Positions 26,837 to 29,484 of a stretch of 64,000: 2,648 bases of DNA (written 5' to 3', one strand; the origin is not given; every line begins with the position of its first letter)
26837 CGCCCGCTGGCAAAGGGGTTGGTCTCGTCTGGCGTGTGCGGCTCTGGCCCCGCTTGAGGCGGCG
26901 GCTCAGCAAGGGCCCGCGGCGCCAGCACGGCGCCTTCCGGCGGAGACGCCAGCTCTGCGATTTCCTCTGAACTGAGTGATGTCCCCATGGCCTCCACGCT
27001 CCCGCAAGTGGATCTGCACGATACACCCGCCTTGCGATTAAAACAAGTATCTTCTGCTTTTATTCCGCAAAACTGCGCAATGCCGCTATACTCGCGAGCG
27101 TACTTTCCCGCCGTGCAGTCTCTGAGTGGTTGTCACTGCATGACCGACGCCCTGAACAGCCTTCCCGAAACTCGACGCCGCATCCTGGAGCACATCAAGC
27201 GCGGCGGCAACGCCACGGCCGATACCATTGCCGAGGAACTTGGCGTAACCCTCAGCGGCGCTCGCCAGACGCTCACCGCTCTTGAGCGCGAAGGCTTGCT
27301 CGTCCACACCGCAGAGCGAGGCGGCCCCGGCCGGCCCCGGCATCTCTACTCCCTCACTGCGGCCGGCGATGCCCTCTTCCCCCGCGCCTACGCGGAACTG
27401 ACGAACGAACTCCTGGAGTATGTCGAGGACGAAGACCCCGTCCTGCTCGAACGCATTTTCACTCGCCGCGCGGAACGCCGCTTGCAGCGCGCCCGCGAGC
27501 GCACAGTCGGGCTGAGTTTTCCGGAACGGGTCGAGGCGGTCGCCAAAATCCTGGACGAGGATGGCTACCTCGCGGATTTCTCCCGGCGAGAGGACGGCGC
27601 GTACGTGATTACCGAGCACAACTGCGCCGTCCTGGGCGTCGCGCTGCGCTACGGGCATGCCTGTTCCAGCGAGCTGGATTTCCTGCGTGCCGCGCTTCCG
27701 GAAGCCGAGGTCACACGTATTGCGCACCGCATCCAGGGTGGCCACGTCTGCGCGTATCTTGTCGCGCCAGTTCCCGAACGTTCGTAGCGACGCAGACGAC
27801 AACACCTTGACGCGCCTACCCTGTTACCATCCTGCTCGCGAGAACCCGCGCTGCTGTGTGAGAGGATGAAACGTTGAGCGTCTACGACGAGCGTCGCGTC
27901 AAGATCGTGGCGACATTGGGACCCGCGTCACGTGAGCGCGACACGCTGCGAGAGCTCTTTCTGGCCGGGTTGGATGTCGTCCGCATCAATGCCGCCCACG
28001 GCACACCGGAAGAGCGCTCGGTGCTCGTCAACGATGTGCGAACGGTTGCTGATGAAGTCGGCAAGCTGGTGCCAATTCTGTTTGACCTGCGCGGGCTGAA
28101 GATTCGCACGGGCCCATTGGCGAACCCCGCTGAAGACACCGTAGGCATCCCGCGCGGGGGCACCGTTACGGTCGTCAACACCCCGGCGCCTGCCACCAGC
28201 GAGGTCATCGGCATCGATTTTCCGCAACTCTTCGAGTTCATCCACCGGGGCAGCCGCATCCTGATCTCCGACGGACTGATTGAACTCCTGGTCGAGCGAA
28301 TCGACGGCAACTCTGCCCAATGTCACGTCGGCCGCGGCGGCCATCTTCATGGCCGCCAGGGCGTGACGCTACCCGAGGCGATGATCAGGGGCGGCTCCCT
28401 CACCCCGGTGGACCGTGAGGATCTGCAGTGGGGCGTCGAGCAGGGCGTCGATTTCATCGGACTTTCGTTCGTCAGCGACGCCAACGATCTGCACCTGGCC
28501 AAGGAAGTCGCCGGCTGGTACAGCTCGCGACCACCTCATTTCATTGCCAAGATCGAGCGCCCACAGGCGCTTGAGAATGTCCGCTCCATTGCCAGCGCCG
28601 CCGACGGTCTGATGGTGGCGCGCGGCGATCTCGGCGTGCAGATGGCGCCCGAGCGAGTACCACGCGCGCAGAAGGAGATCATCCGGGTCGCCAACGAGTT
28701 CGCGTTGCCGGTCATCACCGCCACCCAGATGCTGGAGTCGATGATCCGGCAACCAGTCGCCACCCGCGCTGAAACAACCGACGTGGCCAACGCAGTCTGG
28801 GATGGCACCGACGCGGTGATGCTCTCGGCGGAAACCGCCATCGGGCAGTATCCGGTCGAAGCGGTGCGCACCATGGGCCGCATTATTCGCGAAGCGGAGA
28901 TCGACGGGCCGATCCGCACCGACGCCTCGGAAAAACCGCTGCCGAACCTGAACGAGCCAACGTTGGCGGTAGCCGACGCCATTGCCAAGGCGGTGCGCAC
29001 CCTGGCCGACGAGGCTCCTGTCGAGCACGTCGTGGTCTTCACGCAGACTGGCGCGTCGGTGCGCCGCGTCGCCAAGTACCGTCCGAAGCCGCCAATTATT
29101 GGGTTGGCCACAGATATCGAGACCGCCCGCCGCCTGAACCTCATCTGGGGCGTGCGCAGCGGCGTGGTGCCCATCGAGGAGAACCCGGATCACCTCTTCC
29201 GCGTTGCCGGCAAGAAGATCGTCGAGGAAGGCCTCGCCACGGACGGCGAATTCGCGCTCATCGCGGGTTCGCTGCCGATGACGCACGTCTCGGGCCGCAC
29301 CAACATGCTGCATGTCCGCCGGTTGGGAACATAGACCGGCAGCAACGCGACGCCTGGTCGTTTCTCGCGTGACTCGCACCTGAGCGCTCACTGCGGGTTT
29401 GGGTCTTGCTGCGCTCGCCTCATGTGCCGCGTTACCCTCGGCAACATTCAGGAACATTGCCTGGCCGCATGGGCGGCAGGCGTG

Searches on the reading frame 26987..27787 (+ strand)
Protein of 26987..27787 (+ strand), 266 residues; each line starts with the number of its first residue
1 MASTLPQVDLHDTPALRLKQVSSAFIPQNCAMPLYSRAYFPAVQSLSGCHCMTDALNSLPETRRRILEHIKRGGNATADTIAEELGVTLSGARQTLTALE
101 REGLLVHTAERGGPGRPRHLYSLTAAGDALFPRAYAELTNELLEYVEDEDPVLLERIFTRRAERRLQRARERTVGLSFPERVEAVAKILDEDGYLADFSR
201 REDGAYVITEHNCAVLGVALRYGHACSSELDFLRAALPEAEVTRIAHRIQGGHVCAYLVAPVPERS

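Call 3: search_protein_families(library=pfam, proteins=[window:26987-27787:+], max_evalue=0.01)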
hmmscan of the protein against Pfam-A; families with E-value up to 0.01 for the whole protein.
window:26987-27787:+ (266 aa): 19 families
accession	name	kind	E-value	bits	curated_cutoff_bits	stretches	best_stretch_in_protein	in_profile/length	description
PF12840.13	HTH_20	-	8.3e-09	35.7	27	1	61-107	4-50/51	Helix-turn-helix domain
PF13412.12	HTH_24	-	1.6e-06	28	21.9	1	61-105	3-47/48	Winged helix-turn-helix DNA-binding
PF12802.13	MarR_2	-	6.7e-06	26.6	27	1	63-111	7-56/61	MarR family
PF08279.18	HTH_11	-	4.4e-05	23.7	25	1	63-107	2-47/55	HTH domain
PF03551.20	PadR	-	0.00013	22.3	27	1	94-129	36-71/75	Transcriptional regulator PadR-like family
PF04703.18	FaeA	-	0.00015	22.5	20.7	1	65-111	4-51/62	FaeA-like protein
PF01325.25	Fe_dep_repress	-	0.00029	21.4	26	1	67-112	14-59/60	Iron dependent repressor, N-terminal DNA binding domain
PF06224.18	AlkZ-like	-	0.00038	20.6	25.9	1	60-128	86-161/329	DNA glycosylase AlkZ-like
PF04545.22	Sigma70_r4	-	0.0005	20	24.1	1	55-94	1-39/50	Sigma-70, region 4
PF08100.18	Dimerisation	-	0.0011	19.2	25.6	1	66-130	30-90/93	O-methyltransferase dimerisation domain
PF09339.16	HTH_IclR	-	0.0014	18.8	22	1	65-106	7-49/52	IclR helix-turn-helix domain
PF25213.1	HVO_A0261_N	-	0.0019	18.5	35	1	61-138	11-77/86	HVO_A0261 N-terminal domain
PF08281.18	Sigma70_r4_2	-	0.0027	17.7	25.7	1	51-96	3-47/54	Sigma-70, region 4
PF25212.1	HVO_A0114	-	0.0035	17.5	27.6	0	56-110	17-71/84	HVO_A0114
PF17782.7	DprA_WH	-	0.0036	17.8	22.9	1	54-105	5-55/61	DprA winged helix domain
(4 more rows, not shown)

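Call 4: search_protein_families(library=ncbifam, proteins=[window:26987-27787:+], max_evalue=0.01)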
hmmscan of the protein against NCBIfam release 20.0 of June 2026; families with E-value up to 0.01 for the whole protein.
window:26987-27787:+ (266 aa): 11 families
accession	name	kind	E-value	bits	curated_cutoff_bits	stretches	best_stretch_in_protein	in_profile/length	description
TIGR02702.1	SufR_cyano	equivalog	3.1e-30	105.5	178.8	1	62-259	2-208/208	iron-sulfur cluster biosynthesis transcriptional regulator SufR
NF033788.1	HTH_metalloreg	subfamily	4.5e-05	23.2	55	1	61-107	11-57/77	metalloregulator ArsR/SmtB family transcription factor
NF053606.1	Sta1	subfamily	0.00018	21.6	80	1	58-123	17-83/100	Sta1 family transcriptional regulator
NF040939.2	trans_reg_lrs14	equivalog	0.00024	21.1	90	1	58-124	18-86/103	Lrs14 family HTH-type transcriptional regulator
NF006813.0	PRK09334.1-3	equivalog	0.0011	19.2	83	1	62-107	33-80/97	30S ribosomal protein S25e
TIGR01884.1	cas_HTH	subfamily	0.0011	18.4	60.2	1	61-112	142-193/202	CRISPR-associated CARF protein Csa3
TIGR02959.1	SigZ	equivalog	0.0015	18.3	168.65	1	49-93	91-134/170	RNA polymerase sigma factor SigZ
TIGR04176.1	MarR_EPS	equivalog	0.0019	18.2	88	1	61-153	4-92/105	MarR family EPS-associated transcriptional regulator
NF041397.1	TranRegGlpR_Halo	equivalog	0.0046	16.6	300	1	59-105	2-49/253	HTH-type transcriptional regulator GlpR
NF006812.0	PRK09334.1-2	equivalog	0.0055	17.1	171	1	61-108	49-96/109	30S ribosomal protein S25e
NF053602.1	Phr_regulator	exception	0.0082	15.7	320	0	61-123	12-73/191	heat shock transcription regulator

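Call 37: search_solved_structures(query=window:27140-27787:+, max_evalue=0.01, show_alignments=1)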
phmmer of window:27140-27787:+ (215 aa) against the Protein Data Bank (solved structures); distinct sequences matched with E-value up to 0.01: 0.

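Call 39: find_homologous_proteins(query=window:27140-27787:+)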
Query window:27140-27787:+ (215 aa): 1332 proteins with E <= 0.001 among 3300 candidates; the best 120 are listed.
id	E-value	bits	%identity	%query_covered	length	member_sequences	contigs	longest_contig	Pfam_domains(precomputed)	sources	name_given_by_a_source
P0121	8.3e-126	435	93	99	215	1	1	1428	PF12840.14,PF13412.13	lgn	-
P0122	1.3e-125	435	93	99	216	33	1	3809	PF12840.14,PF13412.13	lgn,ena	-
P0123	1.5e-125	434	93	99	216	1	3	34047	PF12840.14,PF13412.13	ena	-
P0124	1.8e-125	434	92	99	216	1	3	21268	PF12840.14,PF13412.13,PF12802.14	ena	-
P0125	1.9e-125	434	92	99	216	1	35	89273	PF12840.14,PF13412.13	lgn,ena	-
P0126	4.2e-125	433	92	99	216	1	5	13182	PF12840.14,PF13412.13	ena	-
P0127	4.9e-125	433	92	99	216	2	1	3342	PF12840.14,PF13412.13,PF12802.14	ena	-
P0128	1.3e-124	431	92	99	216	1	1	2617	PF12840.14,PF13412.13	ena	-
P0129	1.5e-124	431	92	99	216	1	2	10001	PF12840.14,PF13412.13,PF12802.14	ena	-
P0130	2.8e-124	430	92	99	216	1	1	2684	PF12840.14,PF13412.13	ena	-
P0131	4.8e-124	429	93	99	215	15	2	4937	PF12840.14,PF13412.13,PF08279.19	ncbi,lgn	-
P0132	6.9e-124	429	93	99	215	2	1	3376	PF12840.14,PF13412.13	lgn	-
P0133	2.3e-123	427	92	99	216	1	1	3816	PF12840.14,PF13412.13,PF12802.14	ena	-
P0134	4.3e-122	423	91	99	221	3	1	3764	-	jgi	jgi:DeoR family suf operon transcriptional repressor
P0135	4.5e-120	416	90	99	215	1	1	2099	PF12840.14,PF13412.13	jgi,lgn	jgi:DeoR family suf operon transcriptional repressor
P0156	1.8e-104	366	77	100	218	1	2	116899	PF12840.14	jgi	jgi:DeoR family suf operon transcriptional repressor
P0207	1.2e-92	327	74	96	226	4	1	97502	-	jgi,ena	jgi:DeoR family suf operon transcriptional repressor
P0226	5.0e-90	318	71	96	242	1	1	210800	-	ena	-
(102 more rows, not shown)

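Call 40: find_encoding_contigs(protein=P0226, flank=8000, max_places=1)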
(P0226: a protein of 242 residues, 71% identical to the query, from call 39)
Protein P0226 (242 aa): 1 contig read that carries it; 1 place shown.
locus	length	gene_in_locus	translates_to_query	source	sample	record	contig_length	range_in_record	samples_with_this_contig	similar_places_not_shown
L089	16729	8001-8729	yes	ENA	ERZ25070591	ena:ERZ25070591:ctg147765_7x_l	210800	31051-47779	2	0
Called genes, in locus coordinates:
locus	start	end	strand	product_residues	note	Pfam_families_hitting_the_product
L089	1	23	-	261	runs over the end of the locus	PF12730:ABC2_membrane_4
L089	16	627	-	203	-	PF13304:AAA_21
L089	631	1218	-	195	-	PF00440:TetR_N, PF17754:TetR_C_14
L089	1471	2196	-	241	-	PF00149:Metallophos, PF12850:Metallophos_2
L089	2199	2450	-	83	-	-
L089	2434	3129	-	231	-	PF00230:MIP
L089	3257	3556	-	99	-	PF01022:HTH_5, PF12840:HTH_20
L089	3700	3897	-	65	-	-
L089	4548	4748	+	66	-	-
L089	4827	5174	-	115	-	-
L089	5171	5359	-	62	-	-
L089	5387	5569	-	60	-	PF05168:HEPN (weak)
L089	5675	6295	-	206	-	PF03358:FMN_red, PF02525:Flavodoxin_2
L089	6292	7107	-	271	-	PF00797:Acetyltransf_2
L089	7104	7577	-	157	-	PF00903:Glyoxalase, PF18029:Glyoxalase_6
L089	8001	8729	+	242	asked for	-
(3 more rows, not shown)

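Call 41: find_encoding_contigs(protein=P0207, flank=8000, max_places=1)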
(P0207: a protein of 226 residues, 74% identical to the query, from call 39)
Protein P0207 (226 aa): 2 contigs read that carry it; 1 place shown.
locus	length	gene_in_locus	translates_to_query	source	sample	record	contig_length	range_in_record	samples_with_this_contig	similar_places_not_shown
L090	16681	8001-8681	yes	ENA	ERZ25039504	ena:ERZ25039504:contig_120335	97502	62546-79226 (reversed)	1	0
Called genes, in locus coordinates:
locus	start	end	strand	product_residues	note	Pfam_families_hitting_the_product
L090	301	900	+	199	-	PF00163:Ribosomal_S4, PF01479:S4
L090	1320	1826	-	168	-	PF02581:TMP-TENI, PF02597:ThiS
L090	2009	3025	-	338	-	PF05690:ThiG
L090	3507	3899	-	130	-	-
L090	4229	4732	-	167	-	PF22381:Staph_reg_Sar_Rot (weak), PF01047:MarR, PF12802:MarR_2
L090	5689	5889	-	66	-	-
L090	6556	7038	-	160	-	-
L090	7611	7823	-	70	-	-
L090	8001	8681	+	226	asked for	-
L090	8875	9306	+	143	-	PF24684:Vgb_lyase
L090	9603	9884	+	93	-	-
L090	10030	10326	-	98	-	-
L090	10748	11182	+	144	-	PF00072:Response_reg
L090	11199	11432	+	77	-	PF00512:HisKA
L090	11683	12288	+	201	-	PF13302:Acetyltransf_3, PF00583:Acetyltransf_1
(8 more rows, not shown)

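Call 42: find_encoding_contigs(protein=P0156, flank=8000, max_places=1)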
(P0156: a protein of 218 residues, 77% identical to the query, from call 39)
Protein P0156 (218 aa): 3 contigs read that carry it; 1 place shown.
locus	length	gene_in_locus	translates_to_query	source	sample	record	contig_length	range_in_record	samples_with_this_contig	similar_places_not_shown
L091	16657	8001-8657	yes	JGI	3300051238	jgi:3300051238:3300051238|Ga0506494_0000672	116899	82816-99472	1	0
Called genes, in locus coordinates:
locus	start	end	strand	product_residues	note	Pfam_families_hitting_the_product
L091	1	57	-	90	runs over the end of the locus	-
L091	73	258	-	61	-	-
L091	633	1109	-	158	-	PF00903:Glyoxalase, PF18029:Glyoxalase_6 (weak)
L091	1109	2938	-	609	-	PF00355:Rieske, PF13806:Rieske_2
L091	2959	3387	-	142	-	PF04075:F420H2_quin_red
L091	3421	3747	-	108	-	PF17648:Luciferase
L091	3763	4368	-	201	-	PF02525:Flavodoxin_2 (weak), PF03358:FMN_red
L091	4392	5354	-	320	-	PF00797:Acetyltransf_2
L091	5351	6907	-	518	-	PF00083:Sugar_tr, PF07690:MFS_1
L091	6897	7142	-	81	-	-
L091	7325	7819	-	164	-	PF01243:PNPOx_N, PF12900:Pyridox_ox_2 (weak)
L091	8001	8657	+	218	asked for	PF12840:HTH_20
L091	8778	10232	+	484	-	PF00224:PK, PF02887:PK_C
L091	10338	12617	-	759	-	-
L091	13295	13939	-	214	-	PF00528:BPD_transp_1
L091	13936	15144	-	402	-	PF00005:ABC_tran, PF13304:AAA_21 (faint)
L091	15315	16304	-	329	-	PF04069:OpuAC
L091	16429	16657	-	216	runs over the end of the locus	PF00528:BPD_transp_1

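Call 59: search_protein_families(library=pfam, proteins=[L091:1109-2938:-, L091:3421-3747:-, L091:6897-7142:-], max_evalue=0.001)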
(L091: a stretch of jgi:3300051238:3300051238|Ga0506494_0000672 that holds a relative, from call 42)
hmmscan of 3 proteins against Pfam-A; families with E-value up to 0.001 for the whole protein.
L091:1109-2938:- (609 aa): 3 families
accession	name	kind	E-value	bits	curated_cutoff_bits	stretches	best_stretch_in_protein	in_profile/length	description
PF00355.32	Rieske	-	4.2e-12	46.3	20.3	1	34-105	16-86/88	Rieske [2Fe-2S] domain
PF13806.12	Rieske_2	-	5.5e-08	33.1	27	1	32-117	15-103/104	Rieske-like [2Fe-2S] domain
PF22543.2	Rieske_4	-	0.00079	20.1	28.4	0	44-94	24-76/119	Soluble Rieske-type ferredoxin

L091:3421-3747:- (108 aa): 1 family
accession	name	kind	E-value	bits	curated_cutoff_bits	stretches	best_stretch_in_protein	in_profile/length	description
PF17648.7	Luciferase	-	1.3e-16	60.9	23.7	1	36-96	2-63/63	Luciferase domain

L091:6897-7142:- (81 aa): 0 families

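Call 65: search_dna_similar(query=window:27140-27787:+, collection=plasmids, mode=protein, max_rows=12)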
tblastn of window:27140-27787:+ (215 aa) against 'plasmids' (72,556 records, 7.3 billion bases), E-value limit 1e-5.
Records with a match: 38; places in all: 38; records where one place covers at least 80% of the query: 37.
Best place of each record, by identity: <60% 38.
By first word of the organism name: Ensifer 9; Paraburkholderia 5; Salipiger 2; Trichormus 2; Caballeronia 2; Comamonas 2; Bacillus 2; Chondrinema 2; Tistrella 1; Brevibacillus 1; and 10 more.
By predicted mobility (MOB-suite, as given by PLSDB): non-mobilizable 27; conjugative 8; mobilizable 3.
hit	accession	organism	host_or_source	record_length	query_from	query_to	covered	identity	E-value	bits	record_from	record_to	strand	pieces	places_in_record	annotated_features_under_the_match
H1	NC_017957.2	Tistrella mobilis KA081020-065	-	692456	14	208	91%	36.8%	1e-20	96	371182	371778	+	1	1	metalloregulator ArsR/SmtB family transcription factor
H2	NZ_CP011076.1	Brevibacillus laterosporus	Oryza sativa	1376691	11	208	92%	35.2%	6e-26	111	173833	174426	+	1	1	none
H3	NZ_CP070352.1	Ensifer sp. PDNC004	cell culture,Plastic debris in ...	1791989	14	210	92%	34.7%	6e-21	97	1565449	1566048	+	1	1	none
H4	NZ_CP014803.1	Salipiger profundus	single cell,environmental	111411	2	211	98%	32.3%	6e-23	103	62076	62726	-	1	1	metalloregulator ArsR/SmtB family transcription factor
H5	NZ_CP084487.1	Ensifer adhaerens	cellculture,soil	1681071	14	208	91%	34.5%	4e-20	95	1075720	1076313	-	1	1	none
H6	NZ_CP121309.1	Ensifer adhaerens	bacterial colony,soil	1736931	14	208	91%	34.5%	4e-20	95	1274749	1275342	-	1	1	none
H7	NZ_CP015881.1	Ensifer adhaerens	silty clay loam soil (pH 6.1)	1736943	14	208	91%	34.5%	4e-20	95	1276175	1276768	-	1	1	none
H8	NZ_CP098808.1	Ensifer adhaerens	whole organism,soil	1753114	14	208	91%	34.5%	4e-20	95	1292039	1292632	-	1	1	none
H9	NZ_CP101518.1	Ensifer adhaerens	cell cuture,rhizosphere soil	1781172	14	208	91%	34.5%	4e-20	95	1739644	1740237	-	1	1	none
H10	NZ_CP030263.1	Ensifer adhaerens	Zea mays,whole organism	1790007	14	208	91%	34.5%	4e-20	95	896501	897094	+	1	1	none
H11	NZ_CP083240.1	Ancylobacter polymorphus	activated sludge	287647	14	211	92%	33.8%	2e-21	99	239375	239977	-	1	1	metalloregulator ArsR/SmtB family transcription factor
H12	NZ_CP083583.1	Kovacikia minuta CCNUW1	cell culture,fresh water lake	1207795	11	208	92%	33.3%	8e-23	102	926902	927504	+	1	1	record has no annotation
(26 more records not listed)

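Call 67: get_annotated_region(hit=H1, flank=5000)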
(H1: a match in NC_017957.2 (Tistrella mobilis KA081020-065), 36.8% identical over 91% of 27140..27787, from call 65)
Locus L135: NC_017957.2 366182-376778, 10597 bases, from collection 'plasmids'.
description: Tistrella mobilis KA081020-065 plasmid pTM1, complete sequence
organism: Tistrella mobilis KA081020-065 (NCBI taxid 1110502)
taxonomy: Bacteria; Pseudomonadota; Alphaproteobacteria; Geminicoccales; Geminicoccaceae; Tistrella; Tistrella mobilis; Tistrella mobilis KA081020-065
host: -; source: -; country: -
typing (MOB-suite, as given by PLSDB): non-mobilizable; replicon rep_cluster_140
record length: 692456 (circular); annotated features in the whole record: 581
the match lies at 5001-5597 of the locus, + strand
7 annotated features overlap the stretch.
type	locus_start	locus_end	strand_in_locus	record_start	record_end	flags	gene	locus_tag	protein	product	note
CDS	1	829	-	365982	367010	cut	-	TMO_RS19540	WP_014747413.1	c-type cytochrome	-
CDS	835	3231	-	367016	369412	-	-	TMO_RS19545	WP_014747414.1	glucose/quinate/shikimate family membrane-bound PQQ-dependent dehydrogenase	-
CDS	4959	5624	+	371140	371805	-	-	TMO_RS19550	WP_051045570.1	metalloregulator ArsR/SmtB family transcription factor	-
CDS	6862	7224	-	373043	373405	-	-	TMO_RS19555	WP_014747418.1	type II toxin-antitoxin system PemK/MazF family toxin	-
CDS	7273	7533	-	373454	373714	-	-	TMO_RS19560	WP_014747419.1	type II toxin-antitoxin system prevent-host-death family antitoxin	GO:0008219 - cell death [Evidence IEA]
CDS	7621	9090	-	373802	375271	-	-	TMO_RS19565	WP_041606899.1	NAD-dependent succinate-semialdehyde dehydrogenase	-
CDS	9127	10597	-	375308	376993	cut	-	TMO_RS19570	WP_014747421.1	ABC transporter ATP-binding protein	-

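Call 68: get_annotated_region(hit=H4, flank=5000)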
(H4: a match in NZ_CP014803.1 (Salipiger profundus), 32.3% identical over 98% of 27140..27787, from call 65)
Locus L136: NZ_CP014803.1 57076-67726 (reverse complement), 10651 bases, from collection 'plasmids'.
description: Salipiger profundus strain JLT2016 plasmid pTPRO7, complete sequence
organism: Salipiger profundus (NCBI taxid 1229727)
taxonomy: Bacteria; Pseudomonadota; Alphaproteobacteria; Rhodobacterales; Roseobacteraceae; Salipiger; Salipiger profundus
host: -; source: single cell,environmental; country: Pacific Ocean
typing (MOB-suite, as given by PLSDB): non-mobilizable; replicon rep_cluster_305
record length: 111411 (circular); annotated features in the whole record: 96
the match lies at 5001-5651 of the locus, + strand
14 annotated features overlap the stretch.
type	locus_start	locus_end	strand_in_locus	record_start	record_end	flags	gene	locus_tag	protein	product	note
CDS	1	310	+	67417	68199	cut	pcaD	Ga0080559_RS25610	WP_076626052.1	3-oxoadipate enol-lactonase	GO:0042952 - beta-ketoadipate pathway [Evidence IEA]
CDS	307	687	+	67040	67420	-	pcaC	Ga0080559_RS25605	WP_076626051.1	4-carboxymuconolactone decarboxylase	-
CDS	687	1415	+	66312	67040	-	pcaH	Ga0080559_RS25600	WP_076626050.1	protocatechuate 3,4-dioxygenase subunit beta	GO:0046278 - 3,4-dihydroxybenzoate metabolic process [Evidence IEA]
CDS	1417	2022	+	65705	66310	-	pcaG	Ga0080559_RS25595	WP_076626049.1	protocatechuate 3,4-dioxygenase subunit alpha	GO:0046278 - 3,4-dihydroxybenzoate metabolic process [Evidence IEA]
CDS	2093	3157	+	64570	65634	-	-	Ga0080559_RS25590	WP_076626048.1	3-carboxy-cis,cis-muconate cycloisomerase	-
CDS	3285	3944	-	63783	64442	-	-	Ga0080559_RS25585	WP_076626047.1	HAD family hydrolase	-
CDS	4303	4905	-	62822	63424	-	-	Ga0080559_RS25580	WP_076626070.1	superoxide dismutase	-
CDS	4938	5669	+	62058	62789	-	-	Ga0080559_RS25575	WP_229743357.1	metalloregulator ArsR/SmtB family transcription factor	-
CDS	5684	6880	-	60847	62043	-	-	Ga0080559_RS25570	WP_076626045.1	multidrug effflux MFS transporter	GO:0055085 - transmembrane transport [Evidence IEA]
CDS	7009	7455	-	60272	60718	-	-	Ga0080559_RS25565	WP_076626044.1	helix-turn-helix domain-containing protein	-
CDS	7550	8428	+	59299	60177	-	-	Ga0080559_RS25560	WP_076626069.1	SDR family oxidoreductase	-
CDS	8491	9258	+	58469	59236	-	-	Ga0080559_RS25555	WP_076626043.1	SDR family oxidoreductase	-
CDS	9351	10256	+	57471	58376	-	-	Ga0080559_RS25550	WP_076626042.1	NADP-dependent oxidoreductase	-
CDS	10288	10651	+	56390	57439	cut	-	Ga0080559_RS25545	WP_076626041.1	LLM class flavin-dependent oxidoreductase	-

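Call 69: get_annotated_region(hit=H11, flank=5000)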
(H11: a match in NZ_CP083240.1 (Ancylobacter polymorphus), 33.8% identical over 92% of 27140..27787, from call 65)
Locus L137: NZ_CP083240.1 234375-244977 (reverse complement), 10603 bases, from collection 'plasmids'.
description: Ancylobacter polymorphus strain ZM13 plasmid pA, complete sequence
organism: Ancylobacter polymorphus (NCBI taxid 223390)
taxonomy: Bacteria; Pseudomonadota; Alphaproteobacteria; Hyphomicrobiales; Xanthobacteraceae; Ancylobacter; Ancylobacter polymorphus
host: -; source: activated sludge; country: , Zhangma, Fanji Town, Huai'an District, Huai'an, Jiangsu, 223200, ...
typing (MOB-suite, as given by PLSDB): conjugative; replicon rep_cluster_1420; relaxase MOBQ; mating-pair formation MPF_T
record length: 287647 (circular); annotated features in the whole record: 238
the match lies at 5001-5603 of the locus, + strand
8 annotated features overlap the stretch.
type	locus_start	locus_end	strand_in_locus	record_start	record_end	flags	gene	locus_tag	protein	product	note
CDS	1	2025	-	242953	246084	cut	-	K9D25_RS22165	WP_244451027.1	efflux RND transporter permease subunit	GO:0042908 - xenobiotic transport [Evidence IEA]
CDS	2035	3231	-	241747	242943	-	-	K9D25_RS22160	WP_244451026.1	efflux RND transporter periplasmic adaptor subunit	GO:0006810 - transport [Evidence IEA]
CDS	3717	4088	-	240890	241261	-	-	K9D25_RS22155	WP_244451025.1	DoxX family protein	-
CDS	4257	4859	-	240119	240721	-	-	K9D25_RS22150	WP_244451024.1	superoxide dismutase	-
CDS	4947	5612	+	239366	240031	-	-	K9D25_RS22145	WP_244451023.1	metalloregulator ArsR/SmtB family transcription factor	-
CDS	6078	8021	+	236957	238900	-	-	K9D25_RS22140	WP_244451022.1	sigma-54-dependent Fis family transcriptional regulator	-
CDS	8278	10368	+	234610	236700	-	-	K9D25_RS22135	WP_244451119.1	hydantoinase/oxoprolinase family protein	-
CDS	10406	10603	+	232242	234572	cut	-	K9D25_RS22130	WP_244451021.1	hydantoinase B/oxoprolinase family protein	-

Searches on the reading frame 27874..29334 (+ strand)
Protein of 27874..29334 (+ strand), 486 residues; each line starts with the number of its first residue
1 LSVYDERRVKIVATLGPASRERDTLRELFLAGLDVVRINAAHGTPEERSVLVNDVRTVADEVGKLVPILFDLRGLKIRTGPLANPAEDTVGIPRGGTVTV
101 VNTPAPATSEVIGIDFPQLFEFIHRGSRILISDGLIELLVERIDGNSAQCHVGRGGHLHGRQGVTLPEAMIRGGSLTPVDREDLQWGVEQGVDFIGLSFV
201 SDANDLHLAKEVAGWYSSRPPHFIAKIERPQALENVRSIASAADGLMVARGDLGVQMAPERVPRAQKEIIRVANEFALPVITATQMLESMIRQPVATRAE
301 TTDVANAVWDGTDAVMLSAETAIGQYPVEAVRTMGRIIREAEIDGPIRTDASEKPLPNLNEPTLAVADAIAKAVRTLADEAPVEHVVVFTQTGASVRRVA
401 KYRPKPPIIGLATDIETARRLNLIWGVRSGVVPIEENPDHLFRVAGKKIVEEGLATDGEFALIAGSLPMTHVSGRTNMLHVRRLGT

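Call 3: search_protein_families(library=pfam, proteins=[window:27874-29334:+], max_evalue=0.01)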
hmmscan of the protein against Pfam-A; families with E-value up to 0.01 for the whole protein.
window:27874-29334:+ (486 aa): 2 families
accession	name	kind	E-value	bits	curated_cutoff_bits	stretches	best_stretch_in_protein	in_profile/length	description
PF00224.27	PK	-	2.9e-95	319.6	30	1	7-331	2-328/328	Pyruvate kinase, barrel domain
PF02887.21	PK_C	-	1.3e-24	87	28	1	368-481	1-113/114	Pyruvate kinase, alpha/beta domain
